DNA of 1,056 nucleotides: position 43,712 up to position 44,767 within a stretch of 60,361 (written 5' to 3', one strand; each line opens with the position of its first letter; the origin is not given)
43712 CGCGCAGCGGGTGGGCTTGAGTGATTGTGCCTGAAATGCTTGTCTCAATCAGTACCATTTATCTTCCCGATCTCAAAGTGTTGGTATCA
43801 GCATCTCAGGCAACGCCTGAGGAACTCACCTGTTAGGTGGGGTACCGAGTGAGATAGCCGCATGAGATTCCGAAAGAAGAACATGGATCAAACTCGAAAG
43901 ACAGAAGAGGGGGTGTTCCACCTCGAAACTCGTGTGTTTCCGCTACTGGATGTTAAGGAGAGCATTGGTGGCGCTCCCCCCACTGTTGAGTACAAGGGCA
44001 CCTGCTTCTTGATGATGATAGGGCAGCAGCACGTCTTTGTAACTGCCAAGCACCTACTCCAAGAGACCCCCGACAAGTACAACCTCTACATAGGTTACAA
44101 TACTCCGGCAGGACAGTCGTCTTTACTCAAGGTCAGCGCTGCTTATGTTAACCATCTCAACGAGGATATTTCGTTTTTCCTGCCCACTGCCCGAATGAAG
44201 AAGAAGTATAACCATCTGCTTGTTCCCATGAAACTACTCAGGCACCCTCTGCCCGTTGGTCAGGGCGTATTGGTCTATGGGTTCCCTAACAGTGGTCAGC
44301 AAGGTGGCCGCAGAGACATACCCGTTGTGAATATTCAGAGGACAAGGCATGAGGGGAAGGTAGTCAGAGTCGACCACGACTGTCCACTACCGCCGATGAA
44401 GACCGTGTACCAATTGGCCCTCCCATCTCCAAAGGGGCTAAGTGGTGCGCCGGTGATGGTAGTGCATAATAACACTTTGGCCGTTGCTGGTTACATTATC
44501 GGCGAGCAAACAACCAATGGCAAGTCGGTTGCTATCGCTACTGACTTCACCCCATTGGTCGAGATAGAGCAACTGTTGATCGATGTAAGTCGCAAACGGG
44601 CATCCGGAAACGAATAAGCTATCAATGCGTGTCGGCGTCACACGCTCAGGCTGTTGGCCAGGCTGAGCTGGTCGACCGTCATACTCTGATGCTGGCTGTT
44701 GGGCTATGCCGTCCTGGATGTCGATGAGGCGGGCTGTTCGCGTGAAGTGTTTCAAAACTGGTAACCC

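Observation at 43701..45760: Three direct copies of a ~147-bp hairpin-ended repeat bracket a protease gene and a lipoprotein gene next to tRNA-Glu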

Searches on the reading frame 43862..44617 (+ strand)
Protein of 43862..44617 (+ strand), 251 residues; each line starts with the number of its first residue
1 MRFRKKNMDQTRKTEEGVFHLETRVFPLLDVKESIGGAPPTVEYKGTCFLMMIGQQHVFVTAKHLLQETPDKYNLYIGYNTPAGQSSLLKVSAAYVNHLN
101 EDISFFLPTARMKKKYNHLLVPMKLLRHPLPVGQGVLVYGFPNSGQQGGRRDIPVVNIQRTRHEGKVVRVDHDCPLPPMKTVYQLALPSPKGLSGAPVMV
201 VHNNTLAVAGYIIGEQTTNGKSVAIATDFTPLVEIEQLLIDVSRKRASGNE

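Call 15: search_protein_families(library=pfam, proteins=[window:43862-44617:+], max_evalue=0.01)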
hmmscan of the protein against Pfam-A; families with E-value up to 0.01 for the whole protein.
window:43862-44617:+ (251 aa): 2 families
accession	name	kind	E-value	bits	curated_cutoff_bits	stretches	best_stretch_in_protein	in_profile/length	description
PF00089.32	Trypsin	-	0.00013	22.3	20.6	1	44-230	20-214/220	Trypsin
PF13365.12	Trypsin_2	-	0.00067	20.9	27.6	1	46-200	1-136/144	Trypsin-like peptidase domain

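Call 17: find_encoding_contigs(protein=window:43862-44617:+, flank=10000)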
Protein window:43862-44617:+ (251 aa): no gene with exactly this product is on record in the collection.

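Call 29: find_homologous_proteins(query=window:43862-44617:+)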
Query window:43862-44617:+ (251 aa): 23 proteins with E <= 0.001 among 522 candidates.
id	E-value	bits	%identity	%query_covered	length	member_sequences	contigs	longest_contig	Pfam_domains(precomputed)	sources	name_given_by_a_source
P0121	2.1e-138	478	86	99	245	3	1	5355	-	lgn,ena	-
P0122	6.8e-110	384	71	96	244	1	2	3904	-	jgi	jgi:hypothetical protein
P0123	5.7e-109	381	71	96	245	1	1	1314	-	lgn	-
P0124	9.1e-107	374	68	96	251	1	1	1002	-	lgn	-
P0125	1.5e-105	370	68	96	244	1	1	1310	-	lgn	-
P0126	4.5e-104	365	70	95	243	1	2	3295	-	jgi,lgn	-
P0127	8.8e-104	364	68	96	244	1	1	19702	-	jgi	-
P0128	4.1e-103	362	68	96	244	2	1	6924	-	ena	-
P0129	6.8e-101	355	65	96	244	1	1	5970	-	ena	-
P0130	2.1e-98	347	66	94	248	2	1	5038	-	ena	-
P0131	4.4e-98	346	65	94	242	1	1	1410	-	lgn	-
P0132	6.9e-97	342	62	97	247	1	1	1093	-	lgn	-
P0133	1.8e-91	324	62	93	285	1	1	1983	-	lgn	-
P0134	1.6e-89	318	58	98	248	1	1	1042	-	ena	-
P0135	2.9e-88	313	59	94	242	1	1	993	PF13365.13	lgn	-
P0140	5.0e-71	257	51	94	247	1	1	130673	-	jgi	jgi:hypothetical protein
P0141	4.3e-66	241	50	96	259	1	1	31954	-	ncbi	-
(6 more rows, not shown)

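Call 30: find_encoding_contigs(protein=P0121, flank=10000, max_places=4)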
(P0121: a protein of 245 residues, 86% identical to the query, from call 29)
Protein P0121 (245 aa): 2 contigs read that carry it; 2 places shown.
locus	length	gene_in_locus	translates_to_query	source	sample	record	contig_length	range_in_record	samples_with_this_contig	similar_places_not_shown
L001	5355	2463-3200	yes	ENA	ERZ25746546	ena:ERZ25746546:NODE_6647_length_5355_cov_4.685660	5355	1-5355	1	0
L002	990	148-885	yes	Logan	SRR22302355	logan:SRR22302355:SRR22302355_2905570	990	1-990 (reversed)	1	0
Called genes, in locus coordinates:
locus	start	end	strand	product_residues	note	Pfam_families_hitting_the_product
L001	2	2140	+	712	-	?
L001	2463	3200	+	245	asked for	-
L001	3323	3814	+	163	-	-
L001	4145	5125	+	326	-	-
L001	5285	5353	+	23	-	?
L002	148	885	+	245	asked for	-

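Call 31: find_encoding_contigs(protein=P0127, flank=10000, max_places=4)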
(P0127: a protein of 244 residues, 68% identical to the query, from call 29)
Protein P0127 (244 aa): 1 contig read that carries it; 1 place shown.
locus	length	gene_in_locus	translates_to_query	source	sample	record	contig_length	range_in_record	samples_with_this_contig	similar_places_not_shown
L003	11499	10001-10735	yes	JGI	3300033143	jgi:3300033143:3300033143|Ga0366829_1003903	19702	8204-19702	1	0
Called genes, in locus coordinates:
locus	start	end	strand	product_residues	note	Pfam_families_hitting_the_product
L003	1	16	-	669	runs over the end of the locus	-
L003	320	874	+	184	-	-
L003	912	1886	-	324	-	PF00656:Peptidase_C14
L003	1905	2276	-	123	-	PF08937:ThsB_TIR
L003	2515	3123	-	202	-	-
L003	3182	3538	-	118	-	-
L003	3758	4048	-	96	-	-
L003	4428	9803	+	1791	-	PF13195:DUF4011, PF00270:DEAD (faint), PF13086:AAA_11 (weak), PF13245:AAA_19 (faint), PF13604:AAA_30 (faint), PF13086:AAA_11, PF13087:AAA_12, PF18741:MTES_1575, +1 more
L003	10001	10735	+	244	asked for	-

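Call 32: find_encoding_contigs(protein=P0128, flank=10000, max_places=4)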
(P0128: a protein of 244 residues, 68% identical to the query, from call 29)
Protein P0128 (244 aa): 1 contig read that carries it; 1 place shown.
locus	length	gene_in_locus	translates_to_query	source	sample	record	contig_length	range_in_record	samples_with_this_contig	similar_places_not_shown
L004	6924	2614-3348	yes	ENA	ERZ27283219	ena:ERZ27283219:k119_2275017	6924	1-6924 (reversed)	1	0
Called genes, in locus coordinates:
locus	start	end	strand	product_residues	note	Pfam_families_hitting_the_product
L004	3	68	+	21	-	?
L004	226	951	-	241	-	-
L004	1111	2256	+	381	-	PF13271:DUF4062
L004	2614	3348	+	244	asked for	-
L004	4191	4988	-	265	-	PF00902:TatC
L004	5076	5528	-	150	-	PF22811:Zn_ribbon_NrdR, PF03477:ATP-cone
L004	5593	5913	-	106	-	PF03091:CutA1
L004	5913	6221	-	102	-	PF01910:Thiamine_BP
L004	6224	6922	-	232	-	?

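Call 44: find_encoding_contigs(protein=P0122, flank=10000, max_places=3)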
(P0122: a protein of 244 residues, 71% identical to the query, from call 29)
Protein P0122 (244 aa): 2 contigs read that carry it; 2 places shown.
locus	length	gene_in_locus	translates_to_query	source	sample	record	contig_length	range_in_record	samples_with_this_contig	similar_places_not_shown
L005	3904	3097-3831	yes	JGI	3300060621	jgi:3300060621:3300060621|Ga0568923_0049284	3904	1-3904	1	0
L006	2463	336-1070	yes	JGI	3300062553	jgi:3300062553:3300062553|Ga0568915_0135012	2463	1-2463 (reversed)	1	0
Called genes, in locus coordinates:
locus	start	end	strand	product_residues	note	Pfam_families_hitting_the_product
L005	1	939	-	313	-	?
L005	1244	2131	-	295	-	PF00892:EamA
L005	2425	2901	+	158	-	PF12728:HTH_17, PF09860:DUF2087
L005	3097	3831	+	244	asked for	-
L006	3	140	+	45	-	?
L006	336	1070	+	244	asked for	-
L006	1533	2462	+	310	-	?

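Call 45: find_encoding_contigs(protein=P0129, flank=10000, max_places=3)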
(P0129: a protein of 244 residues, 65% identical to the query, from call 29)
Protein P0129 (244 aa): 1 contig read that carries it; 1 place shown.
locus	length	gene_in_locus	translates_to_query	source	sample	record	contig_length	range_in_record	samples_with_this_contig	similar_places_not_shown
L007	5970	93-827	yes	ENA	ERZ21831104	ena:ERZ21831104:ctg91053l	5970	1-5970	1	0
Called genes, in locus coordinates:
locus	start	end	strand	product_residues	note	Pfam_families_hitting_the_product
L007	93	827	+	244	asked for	-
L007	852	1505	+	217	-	-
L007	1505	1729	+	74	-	PF15566:Imm32 (weak)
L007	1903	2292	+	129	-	-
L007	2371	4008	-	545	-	PF24684:Vgb_lyase, PF01841:Transglut_core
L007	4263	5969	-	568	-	?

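Call 46: find_encoding_contigs(protein=P0130, flank=10000, max_places=3)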
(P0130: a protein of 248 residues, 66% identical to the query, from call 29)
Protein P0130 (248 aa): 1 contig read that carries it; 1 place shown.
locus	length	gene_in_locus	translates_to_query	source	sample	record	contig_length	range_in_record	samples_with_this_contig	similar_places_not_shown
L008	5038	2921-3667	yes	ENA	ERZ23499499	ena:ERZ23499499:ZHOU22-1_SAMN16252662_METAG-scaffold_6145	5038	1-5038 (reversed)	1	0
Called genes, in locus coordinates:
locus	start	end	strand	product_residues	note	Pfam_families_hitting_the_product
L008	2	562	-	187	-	?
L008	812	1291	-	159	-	-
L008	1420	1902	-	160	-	-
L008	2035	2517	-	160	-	-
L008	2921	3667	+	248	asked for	-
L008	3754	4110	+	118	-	-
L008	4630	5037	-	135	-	?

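Call 57: find_encoding_contigs(protein=P0140, flank=10000, max_places=2)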
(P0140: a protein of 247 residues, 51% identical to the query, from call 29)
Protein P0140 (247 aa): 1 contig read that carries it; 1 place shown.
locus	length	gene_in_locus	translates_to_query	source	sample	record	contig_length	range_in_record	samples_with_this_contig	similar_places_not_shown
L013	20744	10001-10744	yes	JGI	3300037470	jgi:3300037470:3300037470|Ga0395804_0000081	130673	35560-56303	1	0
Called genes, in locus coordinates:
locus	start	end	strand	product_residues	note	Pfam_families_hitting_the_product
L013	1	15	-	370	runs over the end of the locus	-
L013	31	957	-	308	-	-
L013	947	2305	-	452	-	PF00501:AMP-binding, PF23562:AMP-binding_C_3 (weak), PF13193:AMP-binding_C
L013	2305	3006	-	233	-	PF00106:adh_short, PF01370:Epimerase (weak), PF13561:adh_short_C2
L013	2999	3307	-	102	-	-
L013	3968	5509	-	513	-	PF18962:Por_Secre_tail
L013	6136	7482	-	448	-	PF00919:UPF0004, PF04055:Radical_SAM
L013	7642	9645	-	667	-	PF17092:PCB_OB (faint), PF13509:S1_2 (faint), PF21710:Spt6_S1 (faint), PF00575:S1 (weak), PF23459:S1_RRP5 (faint), PF00575:S1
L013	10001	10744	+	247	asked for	-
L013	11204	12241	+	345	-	-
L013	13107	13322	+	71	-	-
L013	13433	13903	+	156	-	PF25471:TM_PetC (weak), PF00355:Rieske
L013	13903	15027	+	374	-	PF00033:Cytochrome_B, PF13631:Cytochrom_B_N_2, PF00032:Cytochrom_B_C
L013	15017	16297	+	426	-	PF14522:Cytochrome_C7 (faint), PF22113:Mtrc-MtrF_II-IV_dom (faint), PF09699:Paired_CXXCH_1 (faint), PF14537:Cytochrom_c3_2 (weak)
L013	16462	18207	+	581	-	PF07719:TPR_2 (faint), PF13432:TPR_16, PF14559:TPR_19 (weak), PF00515:TPR_1 (weak)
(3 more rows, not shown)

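Call 58: find_encoding_contigs(protein=P0141, flank=10000, max_places=2)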
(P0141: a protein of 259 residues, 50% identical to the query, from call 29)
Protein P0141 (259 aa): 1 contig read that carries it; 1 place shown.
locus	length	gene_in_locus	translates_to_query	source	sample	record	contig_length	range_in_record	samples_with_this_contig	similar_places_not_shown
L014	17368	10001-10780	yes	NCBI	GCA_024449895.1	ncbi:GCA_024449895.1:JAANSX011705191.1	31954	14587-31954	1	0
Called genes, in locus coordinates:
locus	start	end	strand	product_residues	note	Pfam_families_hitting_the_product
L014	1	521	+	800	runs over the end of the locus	PF12161:HsdM_N, PF02384:N6_Mtase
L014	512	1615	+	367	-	PF01420:Methylase_S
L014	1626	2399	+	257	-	-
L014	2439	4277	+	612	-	PF03235:GmrSD_N, PF07510:GmrSD_C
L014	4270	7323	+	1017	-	PF04313:HSDR_N, PF04851:ResIII, PF18766:SWI2_SNF2, PF22679:T1R_D3-like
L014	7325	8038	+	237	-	PF01863:YgjP-like, PF10263:SprT-like (weak)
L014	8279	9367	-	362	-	-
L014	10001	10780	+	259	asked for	-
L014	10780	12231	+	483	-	-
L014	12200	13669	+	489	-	-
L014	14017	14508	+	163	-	PF00376:MerR (weak)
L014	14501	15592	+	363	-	PF02899:Phage_int_SAM_1 (weak), PF00589:Phage_integrase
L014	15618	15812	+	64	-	PF01381:HTH_3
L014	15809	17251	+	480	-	PF00239:Resolvase, PF07508:Recombinase, PF13408:Zn_ribbon_recom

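Call 72: find_related_loci(query=A4, collection=metagenome_contigs, flank=10000)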
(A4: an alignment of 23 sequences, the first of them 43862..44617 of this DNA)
Query A4 (251 aa) in metagenome_contigs; peptide patterns used: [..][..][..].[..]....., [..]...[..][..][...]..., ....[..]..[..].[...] (x = any residue, [..] = any of these).
73 stretches matched a pattern; 2 encode a relative of the query (tblastn E <= 1e-3); 2 distinct loci.
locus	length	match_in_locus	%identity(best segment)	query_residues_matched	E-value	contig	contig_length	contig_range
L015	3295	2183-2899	70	11-248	3e-113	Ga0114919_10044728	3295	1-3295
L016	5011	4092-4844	56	1-245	3e-91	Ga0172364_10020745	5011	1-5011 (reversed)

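Call 89: search_protein_families(library=pfam, proteins=[L003:10789-11094:-], max_evalue=1)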
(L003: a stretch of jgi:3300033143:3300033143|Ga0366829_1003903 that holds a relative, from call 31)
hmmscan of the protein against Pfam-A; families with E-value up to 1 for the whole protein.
L003:10789-11094:- (101 aa): 0 families
